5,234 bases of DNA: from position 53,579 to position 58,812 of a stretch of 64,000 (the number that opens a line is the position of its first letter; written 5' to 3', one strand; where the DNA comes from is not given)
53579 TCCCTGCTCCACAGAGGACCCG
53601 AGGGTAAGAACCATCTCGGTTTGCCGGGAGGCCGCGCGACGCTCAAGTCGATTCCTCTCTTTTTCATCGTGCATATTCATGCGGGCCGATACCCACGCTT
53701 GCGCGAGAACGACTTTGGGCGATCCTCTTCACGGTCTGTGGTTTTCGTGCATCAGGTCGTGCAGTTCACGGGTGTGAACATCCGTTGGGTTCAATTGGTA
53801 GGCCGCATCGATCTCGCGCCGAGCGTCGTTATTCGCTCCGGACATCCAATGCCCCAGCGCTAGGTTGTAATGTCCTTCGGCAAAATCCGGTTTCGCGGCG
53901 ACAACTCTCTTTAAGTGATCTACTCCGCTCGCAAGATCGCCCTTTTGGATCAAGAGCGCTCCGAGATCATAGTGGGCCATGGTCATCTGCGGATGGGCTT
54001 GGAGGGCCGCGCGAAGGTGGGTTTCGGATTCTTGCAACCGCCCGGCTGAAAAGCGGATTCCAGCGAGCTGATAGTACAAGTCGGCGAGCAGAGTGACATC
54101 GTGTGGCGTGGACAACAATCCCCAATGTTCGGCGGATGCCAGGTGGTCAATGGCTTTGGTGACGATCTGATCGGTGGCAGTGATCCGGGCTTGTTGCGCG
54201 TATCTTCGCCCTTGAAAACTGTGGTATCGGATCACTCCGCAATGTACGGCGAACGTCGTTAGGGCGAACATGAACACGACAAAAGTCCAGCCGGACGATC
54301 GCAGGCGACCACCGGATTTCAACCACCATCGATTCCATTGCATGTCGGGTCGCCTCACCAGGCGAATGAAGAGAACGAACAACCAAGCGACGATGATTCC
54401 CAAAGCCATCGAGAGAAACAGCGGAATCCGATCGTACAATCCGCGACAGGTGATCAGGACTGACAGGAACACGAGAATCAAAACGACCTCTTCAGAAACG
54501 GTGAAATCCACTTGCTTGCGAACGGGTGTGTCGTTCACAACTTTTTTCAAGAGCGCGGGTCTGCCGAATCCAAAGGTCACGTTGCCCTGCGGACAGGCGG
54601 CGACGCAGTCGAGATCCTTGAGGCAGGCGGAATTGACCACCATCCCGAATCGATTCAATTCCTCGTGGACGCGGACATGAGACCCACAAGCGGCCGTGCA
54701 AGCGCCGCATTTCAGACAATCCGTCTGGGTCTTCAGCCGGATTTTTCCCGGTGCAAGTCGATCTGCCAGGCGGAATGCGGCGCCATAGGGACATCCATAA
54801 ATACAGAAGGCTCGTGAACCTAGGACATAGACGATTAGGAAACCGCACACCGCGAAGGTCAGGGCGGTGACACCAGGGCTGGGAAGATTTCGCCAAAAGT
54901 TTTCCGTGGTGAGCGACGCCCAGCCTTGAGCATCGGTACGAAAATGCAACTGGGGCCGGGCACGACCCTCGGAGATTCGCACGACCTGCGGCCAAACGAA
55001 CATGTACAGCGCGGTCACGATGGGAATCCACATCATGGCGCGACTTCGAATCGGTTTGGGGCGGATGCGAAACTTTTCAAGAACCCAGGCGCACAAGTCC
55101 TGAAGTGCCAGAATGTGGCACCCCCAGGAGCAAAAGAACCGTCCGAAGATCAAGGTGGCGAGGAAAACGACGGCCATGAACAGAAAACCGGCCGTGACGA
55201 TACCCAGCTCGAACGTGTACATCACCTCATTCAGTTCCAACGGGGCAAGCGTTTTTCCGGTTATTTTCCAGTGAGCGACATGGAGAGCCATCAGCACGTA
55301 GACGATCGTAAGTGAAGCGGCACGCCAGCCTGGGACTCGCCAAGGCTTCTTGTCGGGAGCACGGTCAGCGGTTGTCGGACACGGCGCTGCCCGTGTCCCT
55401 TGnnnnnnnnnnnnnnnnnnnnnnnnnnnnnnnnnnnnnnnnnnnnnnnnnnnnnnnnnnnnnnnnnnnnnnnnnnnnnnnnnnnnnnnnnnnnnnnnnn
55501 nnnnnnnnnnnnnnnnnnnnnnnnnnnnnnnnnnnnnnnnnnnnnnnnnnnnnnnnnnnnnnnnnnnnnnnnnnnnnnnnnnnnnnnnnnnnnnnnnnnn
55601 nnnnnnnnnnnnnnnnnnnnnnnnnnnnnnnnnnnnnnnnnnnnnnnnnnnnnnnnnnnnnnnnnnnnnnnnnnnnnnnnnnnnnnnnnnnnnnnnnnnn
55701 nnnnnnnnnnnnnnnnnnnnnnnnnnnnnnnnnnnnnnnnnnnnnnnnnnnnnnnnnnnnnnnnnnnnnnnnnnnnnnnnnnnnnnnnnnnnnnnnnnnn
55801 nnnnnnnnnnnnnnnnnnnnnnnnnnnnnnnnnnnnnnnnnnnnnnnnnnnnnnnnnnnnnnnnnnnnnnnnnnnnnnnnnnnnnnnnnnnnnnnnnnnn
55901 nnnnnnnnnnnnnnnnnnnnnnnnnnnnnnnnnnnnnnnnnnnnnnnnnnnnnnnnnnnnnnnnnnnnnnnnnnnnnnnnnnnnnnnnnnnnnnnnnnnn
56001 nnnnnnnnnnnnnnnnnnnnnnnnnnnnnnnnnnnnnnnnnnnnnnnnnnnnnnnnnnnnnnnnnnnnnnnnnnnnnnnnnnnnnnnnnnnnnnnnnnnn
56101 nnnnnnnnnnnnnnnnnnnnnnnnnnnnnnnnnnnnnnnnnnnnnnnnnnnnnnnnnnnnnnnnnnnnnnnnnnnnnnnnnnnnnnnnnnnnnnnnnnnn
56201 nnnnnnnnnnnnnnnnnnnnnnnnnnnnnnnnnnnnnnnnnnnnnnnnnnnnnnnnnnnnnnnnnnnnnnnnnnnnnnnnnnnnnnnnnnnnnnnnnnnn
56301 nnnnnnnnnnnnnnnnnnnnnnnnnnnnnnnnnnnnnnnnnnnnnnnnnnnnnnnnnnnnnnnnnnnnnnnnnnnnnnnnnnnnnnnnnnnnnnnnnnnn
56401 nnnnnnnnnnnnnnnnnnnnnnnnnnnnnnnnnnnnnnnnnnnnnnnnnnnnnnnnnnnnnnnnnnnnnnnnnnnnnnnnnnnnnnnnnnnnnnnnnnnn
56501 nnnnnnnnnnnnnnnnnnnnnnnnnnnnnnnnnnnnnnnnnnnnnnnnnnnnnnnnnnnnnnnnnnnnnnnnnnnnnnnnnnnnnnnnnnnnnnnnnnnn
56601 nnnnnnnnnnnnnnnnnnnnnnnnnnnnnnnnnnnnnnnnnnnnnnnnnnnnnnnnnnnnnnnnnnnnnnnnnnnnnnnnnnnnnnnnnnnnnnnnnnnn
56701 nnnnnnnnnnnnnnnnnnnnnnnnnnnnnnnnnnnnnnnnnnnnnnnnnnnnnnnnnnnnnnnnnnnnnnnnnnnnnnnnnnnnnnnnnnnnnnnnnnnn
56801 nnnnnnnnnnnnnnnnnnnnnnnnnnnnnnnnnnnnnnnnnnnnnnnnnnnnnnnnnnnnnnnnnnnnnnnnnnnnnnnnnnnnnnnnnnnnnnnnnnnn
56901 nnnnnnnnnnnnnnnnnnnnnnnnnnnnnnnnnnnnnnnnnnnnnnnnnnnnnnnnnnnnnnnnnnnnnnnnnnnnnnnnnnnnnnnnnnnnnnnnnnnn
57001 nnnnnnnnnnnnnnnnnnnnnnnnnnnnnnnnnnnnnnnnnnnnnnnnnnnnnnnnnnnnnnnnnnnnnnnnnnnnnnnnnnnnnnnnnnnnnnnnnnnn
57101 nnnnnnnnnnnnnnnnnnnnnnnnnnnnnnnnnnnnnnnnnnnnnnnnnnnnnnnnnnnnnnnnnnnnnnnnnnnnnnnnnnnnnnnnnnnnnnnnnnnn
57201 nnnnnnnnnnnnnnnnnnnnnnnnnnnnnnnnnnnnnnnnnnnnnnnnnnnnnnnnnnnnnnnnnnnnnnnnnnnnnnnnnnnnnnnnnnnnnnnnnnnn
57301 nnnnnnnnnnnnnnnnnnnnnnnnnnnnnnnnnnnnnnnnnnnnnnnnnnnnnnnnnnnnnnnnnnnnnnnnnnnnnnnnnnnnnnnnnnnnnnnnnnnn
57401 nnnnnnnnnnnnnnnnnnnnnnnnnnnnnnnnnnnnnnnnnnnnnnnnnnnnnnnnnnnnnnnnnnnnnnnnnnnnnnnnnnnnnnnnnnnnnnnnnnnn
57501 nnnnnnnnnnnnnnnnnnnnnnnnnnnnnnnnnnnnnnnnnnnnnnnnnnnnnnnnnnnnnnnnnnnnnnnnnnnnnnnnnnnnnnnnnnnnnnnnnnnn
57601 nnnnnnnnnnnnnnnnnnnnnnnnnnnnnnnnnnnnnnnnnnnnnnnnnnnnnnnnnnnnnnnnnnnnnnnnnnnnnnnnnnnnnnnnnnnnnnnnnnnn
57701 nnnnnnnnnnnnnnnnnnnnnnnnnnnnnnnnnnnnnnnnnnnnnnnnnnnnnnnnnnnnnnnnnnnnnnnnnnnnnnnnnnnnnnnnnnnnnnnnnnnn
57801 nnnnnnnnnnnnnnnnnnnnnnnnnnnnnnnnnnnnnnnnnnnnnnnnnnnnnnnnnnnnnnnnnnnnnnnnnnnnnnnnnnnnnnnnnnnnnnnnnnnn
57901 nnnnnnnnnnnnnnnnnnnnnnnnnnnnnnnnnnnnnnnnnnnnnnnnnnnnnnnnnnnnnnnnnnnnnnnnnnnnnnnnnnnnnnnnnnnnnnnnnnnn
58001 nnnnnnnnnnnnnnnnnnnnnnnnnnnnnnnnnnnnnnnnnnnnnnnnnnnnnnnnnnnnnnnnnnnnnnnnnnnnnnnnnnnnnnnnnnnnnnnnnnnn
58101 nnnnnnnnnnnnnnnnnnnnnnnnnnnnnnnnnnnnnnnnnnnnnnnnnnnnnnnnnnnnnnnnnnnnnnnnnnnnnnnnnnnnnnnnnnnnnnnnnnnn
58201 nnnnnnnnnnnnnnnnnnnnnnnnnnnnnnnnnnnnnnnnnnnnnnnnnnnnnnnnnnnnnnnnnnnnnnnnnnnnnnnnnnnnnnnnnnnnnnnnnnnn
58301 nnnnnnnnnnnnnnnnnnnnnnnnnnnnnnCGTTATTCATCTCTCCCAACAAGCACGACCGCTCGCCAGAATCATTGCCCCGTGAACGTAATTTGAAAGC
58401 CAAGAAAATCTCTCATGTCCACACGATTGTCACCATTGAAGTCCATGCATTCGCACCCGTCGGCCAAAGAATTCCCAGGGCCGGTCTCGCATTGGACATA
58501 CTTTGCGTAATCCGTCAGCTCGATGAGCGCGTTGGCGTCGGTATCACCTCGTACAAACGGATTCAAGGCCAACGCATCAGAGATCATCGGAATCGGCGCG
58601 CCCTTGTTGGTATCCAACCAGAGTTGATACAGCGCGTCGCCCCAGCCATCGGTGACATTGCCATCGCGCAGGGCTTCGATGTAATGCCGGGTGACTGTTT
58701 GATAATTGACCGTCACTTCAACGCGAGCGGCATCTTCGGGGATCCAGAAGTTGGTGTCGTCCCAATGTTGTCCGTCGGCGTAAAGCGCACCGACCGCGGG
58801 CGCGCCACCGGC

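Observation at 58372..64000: NxrB/NarH-type Fe-S subunit and TorD-like chaperone without an adjacent molybdopterin alpha subunit, flanked by hemerythrin and a dockerin-tailed pentahaem cytochrome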

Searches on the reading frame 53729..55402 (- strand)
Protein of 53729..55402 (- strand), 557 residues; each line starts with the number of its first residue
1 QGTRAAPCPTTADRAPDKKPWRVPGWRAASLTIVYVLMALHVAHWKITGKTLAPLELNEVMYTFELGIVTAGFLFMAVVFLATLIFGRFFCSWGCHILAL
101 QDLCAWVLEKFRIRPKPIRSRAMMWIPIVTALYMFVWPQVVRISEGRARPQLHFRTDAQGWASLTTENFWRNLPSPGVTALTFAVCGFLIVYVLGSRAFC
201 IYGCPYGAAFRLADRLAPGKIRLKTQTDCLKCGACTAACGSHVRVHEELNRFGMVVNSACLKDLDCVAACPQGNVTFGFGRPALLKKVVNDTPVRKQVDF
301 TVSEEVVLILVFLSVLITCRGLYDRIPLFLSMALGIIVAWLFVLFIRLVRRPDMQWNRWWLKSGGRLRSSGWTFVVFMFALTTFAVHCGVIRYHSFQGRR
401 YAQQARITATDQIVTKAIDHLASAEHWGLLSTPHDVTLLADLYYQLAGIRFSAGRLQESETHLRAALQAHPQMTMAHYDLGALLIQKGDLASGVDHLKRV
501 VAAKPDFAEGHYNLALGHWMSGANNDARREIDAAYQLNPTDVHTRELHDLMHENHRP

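Call 57: search_protein_families(library=ncbifam, proteins=[window:53729-55402:-], max_evalue=0.00001)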
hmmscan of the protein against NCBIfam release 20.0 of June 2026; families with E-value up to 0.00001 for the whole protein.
window:53729-55402:- (557 aa): 5 families
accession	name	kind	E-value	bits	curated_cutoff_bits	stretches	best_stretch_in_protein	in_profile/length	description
NF007013.0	PRK09477.1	equivalog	6.3e-13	48.5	234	1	183-277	180-276/286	quinol dehydrogenase ferredoxin subunit NapH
TIGR02163.1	napH_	subfamily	3.2e-12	46.5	213.05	1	181-276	155-252/255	NapH/MauN family ferredoxin-type protein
NF033920.0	C39_PA2778_fam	equivalog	2.7e-07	30.3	150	1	424-539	137-255/255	PA2778 family cysteine peptidase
NF040959.1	MamA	equivalog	6.7e-07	28.9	200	1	441-543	72-174/204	magnetosome protein MamA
TIGR02917.1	PEP_TPR_lipo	equivalog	1e-06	26.9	312.2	0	480-534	843-897/899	XrtA/PEP-CTERM system TPR-repeat protein PrsT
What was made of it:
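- On NapH quinol dehydrogenase subunit (53729..~55400): 46-48 bits against 213-234 (call 57).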

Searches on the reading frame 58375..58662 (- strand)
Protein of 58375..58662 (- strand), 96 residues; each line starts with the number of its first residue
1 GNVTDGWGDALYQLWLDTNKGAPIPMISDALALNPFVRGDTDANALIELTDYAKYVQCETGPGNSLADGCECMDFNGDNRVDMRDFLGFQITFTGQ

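Call 41: search_protein_families(library=pfam, proteins=[window:58375-58662:-], max_evalue=10)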
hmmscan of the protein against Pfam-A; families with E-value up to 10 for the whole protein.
seq(96 aa): 2 families
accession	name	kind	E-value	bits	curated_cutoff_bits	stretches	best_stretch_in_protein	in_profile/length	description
PF00404.24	Dockerin_1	-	0.0032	18.1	22.9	1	39-87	2-50/57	Dockerin type I domain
PF13499.12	EF-hand_7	-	0.0093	16.8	30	1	71-88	47-64/67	EF-hand domain pair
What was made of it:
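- On Type I dockerin (tail of the cytochrome): 18.1 bits against 22.9, E 0.003 on the isolated tail (call 41).
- Checked: Dockerin_1 scores 18.1 bits against a cut-off of 22.9 (call 41).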
